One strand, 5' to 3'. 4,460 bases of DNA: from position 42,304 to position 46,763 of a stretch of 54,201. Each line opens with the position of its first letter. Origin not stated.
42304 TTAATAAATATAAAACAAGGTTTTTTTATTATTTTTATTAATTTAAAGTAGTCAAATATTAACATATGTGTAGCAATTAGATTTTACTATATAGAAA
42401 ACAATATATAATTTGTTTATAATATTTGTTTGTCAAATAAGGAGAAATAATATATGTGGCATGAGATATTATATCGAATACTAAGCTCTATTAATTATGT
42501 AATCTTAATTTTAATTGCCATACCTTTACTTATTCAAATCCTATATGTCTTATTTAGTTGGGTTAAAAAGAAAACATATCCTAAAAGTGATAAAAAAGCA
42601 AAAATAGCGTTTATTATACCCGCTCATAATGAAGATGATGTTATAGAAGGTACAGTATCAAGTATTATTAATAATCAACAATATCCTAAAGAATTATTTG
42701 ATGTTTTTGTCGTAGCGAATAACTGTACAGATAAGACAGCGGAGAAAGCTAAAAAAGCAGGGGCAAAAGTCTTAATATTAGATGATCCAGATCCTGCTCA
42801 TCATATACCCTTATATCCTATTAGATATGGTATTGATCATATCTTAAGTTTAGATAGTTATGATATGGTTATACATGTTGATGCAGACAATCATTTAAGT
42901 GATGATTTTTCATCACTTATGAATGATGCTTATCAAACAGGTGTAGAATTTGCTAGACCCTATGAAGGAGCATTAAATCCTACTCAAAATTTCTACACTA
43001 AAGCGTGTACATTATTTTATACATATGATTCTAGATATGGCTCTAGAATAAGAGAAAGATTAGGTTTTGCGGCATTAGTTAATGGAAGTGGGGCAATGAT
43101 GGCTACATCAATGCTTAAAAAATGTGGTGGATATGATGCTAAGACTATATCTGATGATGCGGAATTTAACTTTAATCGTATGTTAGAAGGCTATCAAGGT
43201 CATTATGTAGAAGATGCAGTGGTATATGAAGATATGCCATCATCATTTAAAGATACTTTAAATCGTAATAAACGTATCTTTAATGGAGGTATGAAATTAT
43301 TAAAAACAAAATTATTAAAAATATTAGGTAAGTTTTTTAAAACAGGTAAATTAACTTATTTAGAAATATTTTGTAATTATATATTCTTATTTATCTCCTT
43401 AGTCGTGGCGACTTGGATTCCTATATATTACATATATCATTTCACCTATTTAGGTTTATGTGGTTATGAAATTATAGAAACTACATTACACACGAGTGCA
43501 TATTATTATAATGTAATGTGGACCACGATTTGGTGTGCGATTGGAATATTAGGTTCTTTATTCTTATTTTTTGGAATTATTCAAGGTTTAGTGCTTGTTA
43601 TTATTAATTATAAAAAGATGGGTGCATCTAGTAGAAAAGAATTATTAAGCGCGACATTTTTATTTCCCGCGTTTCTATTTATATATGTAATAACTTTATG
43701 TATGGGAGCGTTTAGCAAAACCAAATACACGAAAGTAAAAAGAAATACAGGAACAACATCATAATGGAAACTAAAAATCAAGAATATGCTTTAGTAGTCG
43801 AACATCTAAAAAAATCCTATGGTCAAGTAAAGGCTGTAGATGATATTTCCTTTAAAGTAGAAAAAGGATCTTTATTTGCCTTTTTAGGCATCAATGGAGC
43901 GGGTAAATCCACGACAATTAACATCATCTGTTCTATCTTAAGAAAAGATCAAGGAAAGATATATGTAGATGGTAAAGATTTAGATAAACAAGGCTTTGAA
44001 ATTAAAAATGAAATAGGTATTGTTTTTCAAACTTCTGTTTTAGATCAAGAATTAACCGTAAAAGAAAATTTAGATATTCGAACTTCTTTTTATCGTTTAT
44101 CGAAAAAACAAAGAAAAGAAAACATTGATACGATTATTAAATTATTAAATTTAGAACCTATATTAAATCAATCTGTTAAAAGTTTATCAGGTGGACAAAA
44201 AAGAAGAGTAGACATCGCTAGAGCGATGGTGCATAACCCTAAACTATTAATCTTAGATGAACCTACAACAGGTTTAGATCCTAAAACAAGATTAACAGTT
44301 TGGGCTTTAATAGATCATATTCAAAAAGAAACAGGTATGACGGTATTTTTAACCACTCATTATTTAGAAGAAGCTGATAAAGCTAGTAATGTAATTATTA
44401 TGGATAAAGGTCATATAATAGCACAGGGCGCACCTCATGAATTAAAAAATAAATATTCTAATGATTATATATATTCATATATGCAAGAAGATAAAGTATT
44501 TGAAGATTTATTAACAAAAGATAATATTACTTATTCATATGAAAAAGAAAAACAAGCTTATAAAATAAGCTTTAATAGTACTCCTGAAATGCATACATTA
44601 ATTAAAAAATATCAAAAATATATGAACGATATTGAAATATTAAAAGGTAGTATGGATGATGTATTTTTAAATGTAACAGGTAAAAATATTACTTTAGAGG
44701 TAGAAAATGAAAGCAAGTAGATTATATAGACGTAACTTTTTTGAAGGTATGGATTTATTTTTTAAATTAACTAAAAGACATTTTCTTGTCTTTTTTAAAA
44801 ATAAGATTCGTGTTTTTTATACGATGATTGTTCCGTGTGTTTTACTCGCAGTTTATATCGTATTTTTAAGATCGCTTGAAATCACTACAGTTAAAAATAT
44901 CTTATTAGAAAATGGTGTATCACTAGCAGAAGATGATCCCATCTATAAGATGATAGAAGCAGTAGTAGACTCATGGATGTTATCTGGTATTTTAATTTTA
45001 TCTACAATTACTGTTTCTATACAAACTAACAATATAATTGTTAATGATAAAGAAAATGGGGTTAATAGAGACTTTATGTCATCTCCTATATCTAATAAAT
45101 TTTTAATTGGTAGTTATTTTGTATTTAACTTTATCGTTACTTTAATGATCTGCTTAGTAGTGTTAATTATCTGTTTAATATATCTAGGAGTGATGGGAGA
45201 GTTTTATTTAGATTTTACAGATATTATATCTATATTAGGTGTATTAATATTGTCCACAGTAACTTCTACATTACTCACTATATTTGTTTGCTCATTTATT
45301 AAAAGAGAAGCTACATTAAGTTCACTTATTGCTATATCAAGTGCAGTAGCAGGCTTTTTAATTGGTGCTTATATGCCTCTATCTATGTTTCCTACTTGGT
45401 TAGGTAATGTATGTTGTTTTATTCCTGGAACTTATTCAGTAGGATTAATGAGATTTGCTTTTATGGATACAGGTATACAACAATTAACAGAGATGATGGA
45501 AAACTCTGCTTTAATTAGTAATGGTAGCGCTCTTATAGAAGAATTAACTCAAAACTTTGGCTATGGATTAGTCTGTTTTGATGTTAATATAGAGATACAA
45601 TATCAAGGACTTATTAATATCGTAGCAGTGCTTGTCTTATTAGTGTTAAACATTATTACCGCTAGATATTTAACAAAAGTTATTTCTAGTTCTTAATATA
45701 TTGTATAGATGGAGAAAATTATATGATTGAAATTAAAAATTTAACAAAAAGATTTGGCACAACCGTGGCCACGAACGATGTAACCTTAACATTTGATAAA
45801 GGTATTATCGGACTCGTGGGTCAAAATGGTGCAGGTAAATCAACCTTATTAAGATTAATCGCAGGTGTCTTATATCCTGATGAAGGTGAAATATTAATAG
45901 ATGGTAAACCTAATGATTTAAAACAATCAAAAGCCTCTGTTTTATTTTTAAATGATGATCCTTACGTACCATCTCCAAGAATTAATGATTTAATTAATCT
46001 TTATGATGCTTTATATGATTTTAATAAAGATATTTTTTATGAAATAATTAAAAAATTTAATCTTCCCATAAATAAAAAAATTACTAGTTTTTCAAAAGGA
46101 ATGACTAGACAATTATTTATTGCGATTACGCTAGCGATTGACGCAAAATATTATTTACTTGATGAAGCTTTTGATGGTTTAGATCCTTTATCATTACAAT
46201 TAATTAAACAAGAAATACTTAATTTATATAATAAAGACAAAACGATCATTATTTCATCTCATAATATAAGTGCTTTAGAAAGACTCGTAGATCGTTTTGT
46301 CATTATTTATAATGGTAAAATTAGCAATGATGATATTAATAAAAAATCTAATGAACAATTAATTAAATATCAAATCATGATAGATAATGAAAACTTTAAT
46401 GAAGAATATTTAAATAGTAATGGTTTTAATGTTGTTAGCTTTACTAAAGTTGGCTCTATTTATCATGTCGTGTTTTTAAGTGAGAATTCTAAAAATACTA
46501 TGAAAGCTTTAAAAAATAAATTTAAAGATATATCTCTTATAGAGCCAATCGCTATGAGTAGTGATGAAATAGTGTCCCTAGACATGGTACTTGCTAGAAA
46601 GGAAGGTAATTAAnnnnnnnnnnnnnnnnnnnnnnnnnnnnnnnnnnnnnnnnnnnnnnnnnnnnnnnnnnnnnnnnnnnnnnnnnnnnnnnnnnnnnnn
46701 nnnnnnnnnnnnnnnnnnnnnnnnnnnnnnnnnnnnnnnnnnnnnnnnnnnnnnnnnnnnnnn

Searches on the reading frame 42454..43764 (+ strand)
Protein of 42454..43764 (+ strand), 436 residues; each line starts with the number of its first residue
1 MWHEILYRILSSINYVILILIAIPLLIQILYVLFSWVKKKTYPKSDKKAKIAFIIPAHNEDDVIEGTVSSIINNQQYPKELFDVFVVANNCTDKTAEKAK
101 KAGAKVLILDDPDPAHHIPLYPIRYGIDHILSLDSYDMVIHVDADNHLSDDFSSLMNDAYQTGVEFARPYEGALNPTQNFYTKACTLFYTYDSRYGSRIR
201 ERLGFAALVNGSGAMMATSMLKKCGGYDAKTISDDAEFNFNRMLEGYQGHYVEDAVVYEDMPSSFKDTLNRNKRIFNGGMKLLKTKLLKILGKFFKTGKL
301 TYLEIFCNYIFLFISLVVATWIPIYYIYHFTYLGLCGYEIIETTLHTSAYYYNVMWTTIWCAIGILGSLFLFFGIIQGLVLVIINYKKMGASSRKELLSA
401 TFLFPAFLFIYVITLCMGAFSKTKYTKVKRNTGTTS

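Call 8: search_protein_families(library=ncbifam, proteins=[window:42454-43764:+], max_evalue=0.001)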
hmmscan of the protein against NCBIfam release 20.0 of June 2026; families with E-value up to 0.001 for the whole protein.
window:42454-43764:+ (436 aa): 11 families
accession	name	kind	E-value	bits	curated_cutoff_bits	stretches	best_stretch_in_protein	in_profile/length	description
NF041865.1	EpsU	equivalog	4.5e-32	111.5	700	1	16-318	2-304/394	exopolysaccharide biosynthesis GT2 family glycosyltransferase EpsU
TIGR03937.1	PgaC_IcaA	equivalog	1.1e-11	44.4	422.3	1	38-324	34-315/407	poly-beta-1,6-N-acetyl-D-glucosamine synthase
TIGR03030.1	CelA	equivalog_domain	2.7e-09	35.6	699.1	1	206-330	304-428/714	UDP-forming cellulose synthase catalytic subunit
NF010496.0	PRK13915.1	equivalog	4.7e-09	35.7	262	1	46-114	28-96/307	glucosyl-3-phosphoglycerate synthase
TIGR03469.1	HpnB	hypoth_equivalog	8.2e-08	31.7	379.25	1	44-105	39-98/386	hopene-associated glycosyltransferase HpnB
TIGR03111.1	glyc2_xrt_Gpos1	hypoth_equivalog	1.1e-07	31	363.95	1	16-95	14-94/439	TIGR03111 family XrtG-associated glycosyltransferase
NF045692.1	OglycostaseCruG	equivalog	1.5e-05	24.1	600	1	41-252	33-248/386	2'-O-glycosyltransferase CruG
TIGR04283.1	glyco_like_mftF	equivalog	2.1e-05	24.2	182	1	52-238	2-165/221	TIGR04283 family arsenosugar biosynthesis glycosyltransferase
NF058614.1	PPMAGASynPpgS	equivalog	9.8e-05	21.9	370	0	53-107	4-52/226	polyprenyl-phospho-N-acetylgalactosaminyl synthase PpgS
TIGR04182.1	glyco_TIGR04182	equivalog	0.00046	19.7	325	1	51-108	2-54/293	S-layer glycoprotein N-glycosyltransferase AglJ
NF053846.1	glyco_with_XrtP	equivalog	0.00072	18.3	520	0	13-99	4-87/440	XrtP-associated glycosyltransferase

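Call 23: search_protein_families(library=pfam, proteins=[window:42454-43764:+], max_evalue=0.001)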
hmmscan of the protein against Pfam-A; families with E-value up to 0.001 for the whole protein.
window:42454-43764:+ (436 aa): 3 families
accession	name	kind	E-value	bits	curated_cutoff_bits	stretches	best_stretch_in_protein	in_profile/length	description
PF13632.12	Glyco_trans_2_3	-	2.4e-21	76.9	27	1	139-334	2-187/198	Glycosyl transferase family group 2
PF13641.12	Glyco_tranf_2_3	-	7.9e-16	59.2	27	1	51-274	3-226/230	Glycosyltransferase like family 2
PF00535.33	Glycos_transf_2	-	6e-07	30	23.3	1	53-104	2-55/168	Glycosyl transferase family 2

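Call 85: search_protein_families(library=padloc, proteins=[window:42454-43764:+], max_evalue=0.001)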
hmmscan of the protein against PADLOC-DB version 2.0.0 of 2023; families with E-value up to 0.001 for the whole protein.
window:42454-43764:+ (436 aa): 0 families

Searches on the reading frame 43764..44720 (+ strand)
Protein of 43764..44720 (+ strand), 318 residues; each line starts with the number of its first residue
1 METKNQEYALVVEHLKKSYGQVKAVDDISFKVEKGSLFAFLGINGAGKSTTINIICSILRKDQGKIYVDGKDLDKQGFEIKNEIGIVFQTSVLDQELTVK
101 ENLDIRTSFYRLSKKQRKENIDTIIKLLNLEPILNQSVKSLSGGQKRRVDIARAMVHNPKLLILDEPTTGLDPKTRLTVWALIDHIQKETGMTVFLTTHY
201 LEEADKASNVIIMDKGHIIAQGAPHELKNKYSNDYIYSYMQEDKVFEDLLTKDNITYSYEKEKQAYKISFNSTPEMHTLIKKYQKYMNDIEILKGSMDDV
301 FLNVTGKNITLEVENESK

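Call 23: search_protein_families(library=pfam, proteins=[window:43764-44720:+], max_evalue=0.001)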
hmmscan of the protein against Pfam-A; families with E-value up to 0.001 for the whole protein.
window:43764-44720:+ (318 aa): 4 families
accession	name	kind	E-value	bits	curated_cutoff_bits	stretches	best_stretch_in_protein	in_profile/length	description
PF00005.33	ABC_tran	-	1.6e-38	132.9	25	1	26-169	2-137/137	ABC transporter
PF13304.12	AAA_21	-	4.5e-06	27.4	27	0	147-199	244-298/304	AAA domain, putative AbiEii toxin, Type IV TA system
PF02463.25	SMC_N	-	2.4e-05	24.3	40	1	36-215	25-216/220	RecF/RecN/SMC N terminal domain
PF13732.12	DrrA1-3_C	-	0.0002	22.5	27.4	1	222-304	1-80/81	ATP-binding protein DrrA1-3-like, C-terminal domain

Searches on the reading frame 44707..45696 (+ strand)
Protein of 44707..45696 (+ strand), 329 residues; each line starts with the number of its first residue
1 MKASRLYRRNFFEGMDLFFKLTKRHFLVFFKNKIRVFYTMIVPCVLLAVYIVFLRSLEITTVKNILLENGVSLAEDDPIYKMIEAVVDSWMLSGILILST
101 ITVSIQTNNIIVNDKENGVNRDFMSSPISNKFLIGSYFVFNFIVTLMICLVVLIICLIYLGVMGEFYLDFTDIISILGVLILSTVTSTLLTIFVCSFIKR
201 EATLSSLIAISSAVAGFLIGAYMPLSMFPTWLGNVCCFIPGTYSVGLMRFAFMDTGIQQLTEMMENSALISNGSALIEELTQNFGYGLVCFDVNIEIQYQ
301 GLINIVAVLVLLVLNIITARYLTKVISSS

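Call 23: search_protein_families(library=pfam, proteins=[window:44707-45696:+], max_evalue=0.001)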
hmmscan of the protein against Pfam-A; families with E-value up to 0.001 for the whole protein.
window:44707-45696:+ (329 aa): 2 families
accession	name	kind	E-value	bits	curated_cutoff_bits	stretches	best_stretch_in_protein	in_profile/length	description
PF01061.29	ABC2_membrane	-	4.7e-11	43.1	26.9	1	18-252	3-210/211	ABC-2 type transporter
PF12698.13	ABC2_membrane_3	-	8.4e-11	42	31.6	1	92-276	165-327/347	ABC-2 family transporter protein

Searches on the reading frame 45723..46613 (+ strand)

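Call 23: search_protein_families(library=pfam, proteins=[window:45723-46613:+], max_evalue=0.001)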
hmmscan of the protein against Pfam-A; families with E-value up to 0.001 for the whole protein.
window:45723-46613:+ (296 aa): 6 families
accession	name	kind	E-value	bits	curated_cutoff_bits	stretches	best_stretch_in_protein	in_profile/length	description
PF00005.33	ABC_tran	-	1.1e-20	75.1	25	1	18-150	2-136/137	ABC transporter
PF13304.12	AAA_21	-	1.6e-09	38.7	27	1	120-184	235-302/304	AAA domain, putative AbiEii toxin, Type IV TA system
PF13476.12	AAA_23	-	1.2e-07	33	27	1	18-270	11-166/201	AAA domain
PF02463.25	SMC_N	-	5.7e-06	26.3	40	0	16-49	14-47/220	RecF/RecN/SMC N terminal domain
PF13555.12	AAA_29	-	0.0001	22.4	27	1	20-54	15-50/61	P-loop containing region of AAA domain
PF03193.22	RsgA_GTPase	-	0.00071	19.9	30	0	18-48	98-128/174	RsgA GTPase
